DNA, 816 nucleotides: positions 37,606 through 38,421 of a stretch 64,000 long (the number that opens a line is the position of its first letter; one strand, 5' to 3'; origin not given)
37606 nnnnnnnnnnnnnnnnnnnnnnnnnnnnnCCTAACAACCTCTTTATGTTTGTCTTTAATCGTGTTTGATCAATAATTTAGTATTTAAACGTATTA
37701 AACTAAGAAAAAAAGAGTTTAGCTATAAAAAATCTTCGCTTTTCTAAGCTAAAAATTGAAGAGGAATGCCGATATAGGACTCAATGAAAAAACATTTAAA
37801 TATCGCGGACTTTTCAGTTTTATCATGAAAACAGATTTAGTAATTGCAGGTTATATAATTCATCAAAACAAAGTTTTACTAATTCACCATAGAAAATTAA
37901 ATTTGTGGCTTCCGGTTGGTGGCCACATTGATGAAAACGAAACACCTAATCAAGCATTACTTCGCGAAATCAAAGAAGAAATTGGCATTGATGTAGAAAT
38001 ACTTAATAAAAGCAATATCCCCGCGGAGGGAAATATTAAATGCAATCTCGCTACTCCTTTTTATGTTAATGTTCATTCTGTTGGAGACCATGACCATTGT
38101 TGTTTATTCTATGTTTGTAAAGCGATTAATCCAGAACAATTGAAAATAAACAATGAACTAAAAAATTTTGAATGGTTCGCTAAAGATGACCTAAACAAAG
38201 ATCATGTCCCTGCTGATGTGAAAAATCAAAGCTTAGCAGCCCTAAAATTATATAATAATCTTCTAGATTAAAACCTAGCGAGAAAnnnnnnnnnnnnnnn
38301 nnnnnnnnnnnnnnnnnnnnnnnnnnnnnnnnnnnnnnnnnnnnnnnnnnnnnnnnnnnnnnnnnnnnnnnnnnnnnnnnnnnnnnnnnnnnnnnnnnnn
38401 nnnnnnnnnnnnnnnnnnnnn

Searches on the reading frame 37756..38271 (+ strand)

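Call 78: search_protein_families(library=pfam, max_evalue=0.00001, proteins=[window:37756-38271:+])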
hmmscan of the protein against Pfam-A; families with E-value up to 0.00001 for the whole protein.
window:37756-38271:+ (171 aa): 1 family
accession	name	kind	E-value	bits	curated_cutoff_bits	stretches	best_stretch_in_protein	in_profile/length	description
PF00293.34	NUDIX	-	1.1e-15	58.3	21.1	1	32-153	7-126/134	NUDIX domain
